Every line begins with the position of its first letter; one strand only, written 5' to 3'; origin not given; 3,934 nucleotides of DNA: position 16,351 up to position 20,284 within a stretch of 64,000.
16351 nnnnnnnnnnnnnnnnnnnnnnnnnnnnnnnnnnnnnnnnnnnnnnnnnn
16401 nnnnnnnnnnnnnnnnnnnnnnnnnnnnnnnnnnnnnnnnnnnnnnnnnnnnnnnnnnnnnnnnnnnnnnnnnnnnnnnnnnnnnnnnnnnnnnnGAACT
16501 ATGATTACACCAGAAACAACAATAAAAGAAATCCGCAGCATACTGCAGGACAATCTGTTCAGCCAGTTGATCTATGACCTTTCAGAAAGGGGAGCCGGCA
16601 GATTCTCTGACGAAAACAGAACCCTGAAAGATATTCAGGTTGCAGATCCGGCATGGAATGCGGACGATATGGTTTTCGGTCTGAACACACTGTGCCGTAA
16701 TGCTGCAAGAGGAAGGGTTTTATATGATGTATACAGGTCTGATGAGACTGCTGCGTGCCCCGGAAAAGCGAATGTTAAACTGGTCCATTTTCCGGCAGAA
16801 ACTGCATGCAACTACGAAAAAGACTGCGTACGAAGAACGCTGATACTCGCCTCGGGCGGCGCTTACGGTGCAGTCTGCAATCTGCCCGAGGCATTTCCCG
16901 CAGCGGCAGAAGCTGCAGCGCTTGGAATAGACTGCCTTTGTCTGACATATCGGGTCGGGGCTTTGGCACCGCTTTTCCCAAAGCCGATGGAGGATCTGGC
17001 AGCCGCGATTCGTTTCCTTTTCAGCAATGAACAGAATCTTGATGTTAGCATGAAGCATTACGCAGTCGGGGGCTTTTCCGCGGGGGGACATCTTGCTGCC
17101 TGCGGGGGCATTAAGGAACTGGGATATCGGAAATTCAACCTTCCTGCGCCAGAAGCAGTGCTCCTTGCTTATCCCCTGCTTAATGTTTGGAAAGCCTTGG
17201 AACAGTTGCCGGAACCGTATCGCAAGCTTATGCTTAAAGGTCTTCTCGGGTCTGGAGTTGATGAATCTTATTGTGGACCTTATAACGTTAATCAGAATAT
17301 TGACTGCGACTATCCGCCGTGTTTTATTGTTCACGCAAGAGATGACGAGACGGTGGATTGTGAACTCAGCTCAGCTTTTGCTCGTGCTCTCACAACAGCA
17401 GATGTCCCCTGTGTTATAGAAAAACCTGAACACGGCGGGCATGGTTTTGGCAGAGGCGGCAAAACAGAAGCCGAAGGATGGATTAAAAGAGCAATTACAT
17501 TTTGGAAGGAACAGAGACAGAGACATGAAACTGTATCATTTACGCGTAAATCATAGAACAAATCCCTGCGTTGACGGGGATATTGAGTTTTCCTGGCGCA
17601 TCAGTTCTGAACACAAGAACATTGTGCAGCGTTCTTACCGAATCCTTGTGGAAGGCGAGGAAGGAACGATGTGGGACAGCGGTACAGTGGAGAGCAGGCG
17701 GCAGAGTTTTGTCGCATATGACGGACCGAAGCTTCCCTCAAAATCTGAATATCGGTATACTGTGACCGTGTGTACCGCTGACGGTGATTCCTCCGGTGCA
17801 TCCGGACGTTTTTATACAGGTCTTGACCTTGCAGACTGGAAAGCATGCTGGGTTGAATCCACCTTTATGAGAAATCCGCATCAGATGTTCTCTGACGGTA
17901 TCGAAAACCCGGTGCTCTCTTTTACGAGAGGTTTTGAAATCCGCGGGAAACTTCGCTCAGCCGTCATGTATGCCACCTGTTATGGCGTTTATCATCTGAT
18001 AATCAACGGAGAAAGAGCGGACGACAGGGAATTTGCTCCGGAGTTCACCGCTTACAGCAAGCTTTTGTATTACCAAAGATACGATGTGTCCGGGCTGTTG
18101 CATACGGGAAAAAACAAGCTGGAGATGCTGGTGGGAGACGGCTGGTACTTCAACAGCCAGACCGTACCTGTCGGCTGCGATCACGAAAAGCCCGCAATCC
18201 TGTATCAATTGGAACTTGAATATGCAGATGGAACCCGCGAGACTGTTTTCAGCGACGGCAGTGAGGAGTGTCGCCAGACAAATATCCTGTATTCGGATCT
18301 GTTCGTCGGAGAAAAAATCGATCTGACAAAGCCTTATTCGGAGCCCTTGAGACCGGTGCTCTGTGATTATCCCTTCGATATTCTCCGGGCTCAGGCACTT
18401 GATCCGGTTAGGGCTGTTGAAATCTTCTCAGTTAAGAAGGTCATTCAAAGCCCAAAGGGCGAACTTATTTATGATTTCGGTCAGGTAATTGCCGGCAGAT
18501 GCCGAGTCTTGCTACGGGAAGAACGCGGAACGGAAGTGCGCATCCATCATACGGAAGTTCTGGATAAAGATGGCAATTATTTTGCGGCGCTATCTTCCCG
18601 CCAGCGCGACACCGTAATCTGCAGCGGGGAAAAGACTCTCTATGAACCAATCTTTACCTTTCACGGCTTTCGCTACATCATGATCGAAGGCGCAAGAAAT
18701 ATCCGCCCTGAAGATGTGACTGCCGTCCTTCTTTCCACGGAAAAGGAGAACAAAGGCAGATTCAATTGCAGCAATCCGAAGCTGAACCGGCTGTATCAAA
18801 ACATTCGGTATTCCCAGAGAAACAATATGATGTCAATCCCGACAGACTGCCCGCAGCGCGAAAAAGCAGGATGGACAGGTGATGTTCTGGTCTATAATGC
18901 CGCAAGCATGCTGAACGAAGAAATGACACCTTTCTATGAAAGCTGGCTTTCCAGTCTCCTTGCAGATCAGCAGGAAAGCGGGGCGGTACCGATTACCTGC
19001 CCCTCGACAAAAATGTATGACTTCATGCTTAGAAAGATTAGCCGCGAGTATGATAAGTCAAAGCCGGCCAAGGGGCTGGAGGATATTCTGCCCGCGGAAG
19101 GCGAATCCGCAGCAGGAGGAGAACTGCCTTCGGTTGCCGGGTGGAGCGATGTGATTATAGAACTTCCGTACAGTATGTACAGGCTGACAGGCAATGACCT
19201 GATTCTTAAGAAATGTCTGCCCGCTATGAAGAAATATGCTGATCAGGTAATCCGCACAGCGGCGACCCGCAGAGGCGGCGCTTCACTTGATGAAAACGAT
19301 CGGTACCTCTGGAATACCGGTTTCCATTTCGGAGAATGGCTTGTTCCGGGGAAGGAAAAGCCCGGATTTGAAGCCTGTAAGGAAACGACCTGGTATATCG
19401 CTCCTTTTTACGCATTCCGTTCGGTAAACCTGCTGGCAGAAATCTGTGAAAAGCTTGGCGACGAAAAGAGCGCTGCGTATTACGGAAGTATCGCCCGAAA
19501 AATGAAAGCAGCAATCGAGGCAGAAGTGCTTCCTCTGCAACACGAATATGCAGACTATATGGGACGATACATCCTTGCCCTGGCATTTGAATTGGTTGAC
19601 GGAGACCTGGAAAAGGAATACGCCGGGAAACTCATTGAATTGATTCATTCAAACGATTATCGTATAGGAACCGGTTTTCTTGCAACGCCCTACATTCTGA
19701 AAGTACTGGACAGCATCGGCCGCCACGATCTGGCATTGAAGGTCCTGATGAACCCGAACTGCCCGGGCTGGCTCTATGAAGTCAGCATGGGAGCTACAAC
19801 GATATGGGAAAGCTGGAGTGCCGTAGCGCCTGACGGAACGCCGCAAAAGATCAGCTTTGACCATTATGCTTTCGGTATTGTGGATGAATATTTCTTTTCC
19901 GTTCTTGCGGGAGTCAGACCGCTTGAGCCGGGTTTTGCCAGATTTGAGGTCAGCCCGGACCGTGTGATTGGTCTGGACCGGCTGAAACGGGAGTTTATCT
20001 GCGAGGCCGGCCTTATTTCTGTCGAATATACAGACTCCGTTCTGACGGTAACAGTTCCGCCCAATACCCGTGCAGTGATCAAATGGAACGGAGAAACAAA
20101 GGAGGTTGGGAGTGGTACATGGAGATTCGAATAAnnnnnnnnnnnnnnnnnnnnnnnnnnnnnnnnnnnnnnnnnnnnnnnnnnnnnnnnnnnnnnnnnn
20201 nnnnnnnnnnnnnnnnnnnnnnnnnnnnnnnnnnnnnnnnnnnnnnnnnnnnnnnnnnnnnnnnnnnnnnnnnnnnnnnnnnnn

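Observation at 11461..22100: Horizontally acquired cytoplasmic glycoside/phenolic-ester utilisation locus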

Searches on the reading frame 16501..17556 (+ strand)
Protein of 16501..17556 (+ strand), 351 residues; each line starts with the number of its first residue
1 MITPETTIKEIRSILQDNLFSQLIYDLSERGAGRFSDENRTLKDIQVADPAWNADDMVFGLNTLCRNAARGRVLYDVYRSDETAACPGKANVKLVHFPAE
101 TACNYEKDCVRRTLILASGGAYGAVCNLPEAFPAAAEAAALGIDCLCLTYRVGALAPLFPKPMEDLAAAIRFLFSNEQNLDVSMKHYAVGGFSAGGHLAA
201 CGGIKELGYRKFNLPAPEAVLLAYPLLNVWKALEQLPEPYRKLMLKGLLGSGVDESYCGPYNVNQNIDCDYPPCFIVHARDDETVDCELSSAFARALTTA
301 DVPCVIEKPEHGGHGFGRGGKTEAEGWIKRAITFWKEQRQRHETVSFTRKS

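Call 3: search_protein_families(library=pfam, proteins=[window:16501-17556:+])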
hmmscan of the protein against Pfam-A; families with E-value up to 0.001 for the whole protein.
window:16501-17556:+ (351 aa): 3 families
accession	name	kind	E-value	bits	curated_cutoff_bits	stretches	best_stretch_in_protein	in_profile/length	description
PF20434.5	BD-FAE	-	2.5e-16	60.3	26.8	1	137-297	42-215/215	BD-FAE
PF07859.19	Abhydrolase_3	-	1e-12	48.7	25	1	138-316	25-208/210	alpha/beta hydrolase fold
PF00326.27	Peptidase_S9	-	5.6e-07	29.7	22.6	1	258-338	132-209/213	Prolyl oligopeptidase family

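Call 4: search_protein_families(library=ncbifam, proteins=[window:16501-17556:+])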
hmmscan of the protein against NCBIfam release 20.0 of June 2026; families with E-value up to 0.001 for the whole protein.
window:16501-17556:+ (351 aa): 7 families
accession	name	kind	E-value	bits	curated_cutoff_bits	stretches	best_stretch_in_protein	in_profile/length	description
NF041902.1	pecacetest_PaeX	equivalog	7.1e-15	54.8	550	1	87-321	53-288/318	pectin acetylesterase PaeX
NF052620.1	AryltfaseLP1002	equivalog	2.1e-14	53.6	300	1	113-316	34-233/265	lp_1002 family arylesterase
NF042968.1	AcxylEst_AxeA1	equivalog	4.2e-12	45.1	700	1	102-338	39-266/459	acetylxylan esterase AxeA1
NF058653.1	LipP1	equivalog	1.8e-10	40.1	350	1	149-316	109-279/300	LipP1 family hormone-sensitive lipase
NF052354.1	EstLipQMycob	equivalog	2.3e-07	29.8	700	0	113-201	167-254/418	esterase LipQ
NF033149.0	CHL_hydrolase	equivalog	5.2e-06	25.6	500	1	135-225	99-185/310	chloramphenicol hydrolase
NF007547.0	PRK10162.1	equivalog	6.7e-05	22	389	0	158-202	130-174/321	acetyl esterase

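Call 19: search_solved_structures(query=window:16501-17556:+, max_evalue=0.00001)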
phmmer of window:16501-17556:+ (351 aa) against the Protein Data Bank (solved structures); distinct sequences matched with E-value up to 0.00001: 10.
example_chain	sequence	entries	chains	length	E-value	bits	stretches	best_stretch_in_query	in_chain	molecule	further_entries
6a6o_A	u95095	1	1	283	4.8e-16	62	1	114-329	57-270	Esterase/lipase-like protein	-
4q3k_A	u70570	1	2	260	3.5e-12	49.3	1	110-227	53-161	MGS-M1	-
3hxk_A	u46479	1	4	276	4.4e-10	42.4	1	113-324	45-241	Sugar hydrolase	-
5ao9_A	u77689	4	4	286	8.5e-10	41.5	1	113-321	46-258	ESTERASE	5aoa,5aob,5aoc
7bfn_A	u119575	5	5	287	8.6e-10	41.5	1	113-321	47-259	Esterase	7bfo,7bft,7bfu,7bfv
7bfr_A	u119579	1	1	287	3.3e-09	39.6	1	113-321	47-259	Esterase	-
3bjr_A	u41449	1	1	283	6.7e-08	35.2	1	113-319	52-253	Putative carboxylesterase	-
6xyc_A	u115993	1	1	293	1.6e-06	30.7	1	111-205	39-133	Acetyl xylan esterase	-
6tkx_A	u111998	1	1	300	1.7e-06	30.6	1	111-205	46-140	Carbohydrate esterase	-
7wol_A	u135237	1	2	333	8e-06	28.4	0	119-229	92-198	Lipase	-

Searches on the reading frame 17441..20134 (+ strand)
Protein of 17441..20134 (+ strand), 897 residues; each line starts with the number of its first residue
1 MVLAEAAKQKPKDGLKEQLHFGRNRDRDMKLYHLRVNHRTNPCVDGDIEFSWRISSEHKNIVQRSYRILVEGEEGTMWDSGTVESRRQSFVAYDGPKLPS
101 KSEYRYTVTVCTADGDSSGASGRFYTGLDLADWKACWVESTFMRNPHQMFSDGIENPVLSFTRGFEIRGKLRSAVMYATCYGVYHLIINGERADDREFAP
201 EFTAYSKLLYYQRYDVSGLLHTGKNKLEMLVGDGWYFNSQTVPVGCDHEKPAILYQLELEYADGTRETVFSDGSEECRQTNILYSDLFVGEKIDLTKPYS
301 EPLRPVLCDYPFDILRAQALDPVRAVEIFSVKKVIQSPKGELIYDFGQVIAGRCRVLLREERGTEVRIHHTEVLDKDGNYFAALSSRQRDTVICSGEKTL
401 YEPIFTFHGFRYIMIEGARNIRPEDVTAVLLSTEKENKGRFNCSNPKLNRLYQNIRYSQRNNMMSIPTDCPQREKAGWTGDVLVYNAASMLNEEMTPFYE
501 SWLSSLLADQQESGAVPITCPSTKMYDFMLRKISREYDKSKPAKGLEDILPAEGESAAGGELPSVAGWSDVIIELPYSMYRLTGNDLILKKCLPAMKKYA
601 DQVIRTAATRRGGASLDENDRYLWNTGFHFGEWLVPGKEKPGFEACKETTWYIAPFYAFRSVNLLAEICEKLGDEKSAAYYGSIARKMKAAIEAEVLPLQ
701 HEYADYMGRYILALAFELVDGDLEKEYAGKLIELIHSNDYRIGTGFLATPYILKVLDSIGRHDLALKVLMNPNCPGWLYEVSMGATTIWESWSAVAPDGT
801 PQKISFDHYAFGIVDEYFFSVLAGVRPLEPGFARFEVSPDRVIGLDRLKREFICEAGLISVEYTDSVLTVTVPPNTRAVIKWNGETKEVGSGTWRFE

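Call 3: search_protein_families(library=pfam, proteins=[window:17441-20134:+])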
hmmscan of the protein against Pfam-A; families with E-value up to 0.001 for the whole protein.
window:17441-20134:+ (897 aa): 5 families
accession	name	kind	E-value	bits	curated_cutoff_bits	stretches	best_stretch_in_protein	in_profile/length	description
PF17389.8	Bac_rhamnosid6H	-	1.3e-80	271.7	24.5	1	437-820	2-337/339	Bacterial alpha-L-rhamnosidase 6 hairpin glycosidase domain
PF08531.16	Bac_rhamnosid_N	-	3.4e-32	112.1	25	1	170-298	2-133/172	Alpha-L-rhamnosidase N-terminal domain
PF05592.18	Bac_rhamnosid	-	3.4e-23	81.9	22.2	1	336-431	2-101/102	Bacterial alpha-L-rhamnosidase concanavalin-like domain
PF25788.1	Ig_Rha78A_N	-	2e-21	76.7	27.4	1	32-128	2-103/105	Rha78A-like, N-terminal immunoglobulin domain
PF17390.7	Bac_rhamnosid_C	-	1e-09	38.5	22.1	1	824-891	1-72/78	Bacterial alpha-L-rhamnosidase C-terminal domain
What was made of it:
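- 17525..20134 (+): GH78 alpha-L-rhamnosidase, 869 aa, with five domains and no CBM67. Five GH78 Pfam domains score above their cut-offs (call 3).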

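Call 4: search_protein_families(library=ncbifam, proteins=[window:17441-20134:+])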
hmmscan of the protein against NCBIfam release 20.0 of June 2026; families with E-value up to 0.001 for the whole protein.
window:17441-20134:+ (897 aa): 2 families
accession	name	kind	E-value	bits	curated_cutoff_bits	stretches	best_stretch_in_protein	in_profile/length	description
NF041573.1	rhamnosid_Stmyc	equivalog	8.7e-123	411.1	1720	3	159-522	302-682/1028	alpha-L-rhamnosidase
NF041572.1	rhamnosid_Flavobac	equivalog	2.3e-70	237.8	1800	2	26-505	21-550/946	alpha-L-rhamnosidase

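Call 20: search_solved_structures(query=window:17525-20134:+, max_evalue=0.00001)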
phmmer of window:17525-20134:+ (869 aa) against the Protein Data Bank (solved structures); distinct sequences matched with E-value up to 0.00001: 3.
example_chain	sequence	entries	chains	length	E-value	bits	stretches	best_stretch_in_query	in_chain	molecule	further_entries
3w5m_A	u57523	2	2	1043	1.3e-99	337.7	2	141-494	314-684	Putative rhamnosidase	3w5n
6i60_A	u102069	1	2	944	2.7e-85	290.4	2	6-493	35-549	Alpha-rhamnosidase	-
6gsz_A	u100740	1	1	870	3.7e-85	289.9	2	20-493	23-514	Alpha-L-rhamnosidase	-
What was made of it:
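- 17525..20134 (+): PDB 3W5M E=1e-99 (call 20).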

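Call 25: find_related_loci(query=window:17525-20134:+, collection=genome_contigs, flank=10000)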
Query window:17525-20134:+ (869 aa) in genome_contigs; peptide patterns used: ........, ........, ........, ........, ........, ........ (x = any residue, [..] = any of these).
54 stretches matched a pattern; 12 encode a relative of the query (tblastn E <= 1e-3); 12 distinct loci.
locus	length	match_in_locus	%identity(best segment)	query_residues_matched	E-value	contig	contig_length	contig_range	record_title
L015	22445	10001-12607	99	1-869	0e+0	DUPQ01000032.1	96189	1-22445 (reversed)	MAG TPA_asm: Clostridiaceae bacterium isolate AS08sgBPME_331 101389_AS08, whole genome shotgun sequence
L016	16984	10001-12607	74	1-868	0e+0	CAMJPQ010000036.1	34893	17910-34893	MAG: uncultured Clostridia bacterium isolate SRR12081292_bin.62_metaWRAP_v1.3_MAG genome assembly, contig: ERZ12289771.1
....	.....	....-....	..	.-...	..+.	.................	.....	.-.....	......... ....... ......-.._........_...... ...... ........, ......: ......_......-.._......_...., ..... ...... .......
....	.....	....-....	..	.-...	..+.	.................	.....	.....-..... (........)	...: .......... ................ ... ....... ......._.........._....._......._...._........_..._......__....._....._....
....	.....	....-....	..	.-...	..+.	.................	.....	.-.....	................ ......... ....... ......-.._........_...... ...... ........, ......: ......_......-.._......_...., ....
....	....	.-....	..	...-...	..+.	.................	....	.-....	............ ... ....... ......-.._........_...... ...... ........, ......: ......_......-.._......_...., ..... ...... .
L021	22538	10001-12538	47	1-866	0e+0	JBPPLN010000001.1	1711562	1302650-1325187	Acutalibacteraceae bacterium SVS042 scaffold_1, whole genome shotgun sequence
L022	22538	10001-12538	47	1-866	0e+0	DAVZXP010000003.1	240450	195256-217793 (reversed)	MAG TPA_asm: Candidatus Fimenecus sp. isolate gSpreadC_ID_462 NODE_3_length_240450_cov_33.169613, whole genome shotgun s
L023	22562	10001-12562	45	1-868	0e+0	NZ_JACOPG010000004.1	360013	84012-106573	Roseburia lenta strain NSJ-9 Rh488_ctg0004, whole genome shotgun sequence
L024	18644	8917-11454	48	1-866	0e+0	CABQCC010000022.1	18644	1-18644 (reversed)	MAG TPA_asm: uncultured Eubacterium sp. isolate MGYG-HGUT-00443 genome assembly, contig: GUT_GENOME010373_22, whole geno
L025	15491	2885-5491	34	46-864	1e-146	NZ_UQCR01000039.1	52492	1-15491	Uncultured Robinsoniella sp. isolate UMGS151, whole genome shotgun sequence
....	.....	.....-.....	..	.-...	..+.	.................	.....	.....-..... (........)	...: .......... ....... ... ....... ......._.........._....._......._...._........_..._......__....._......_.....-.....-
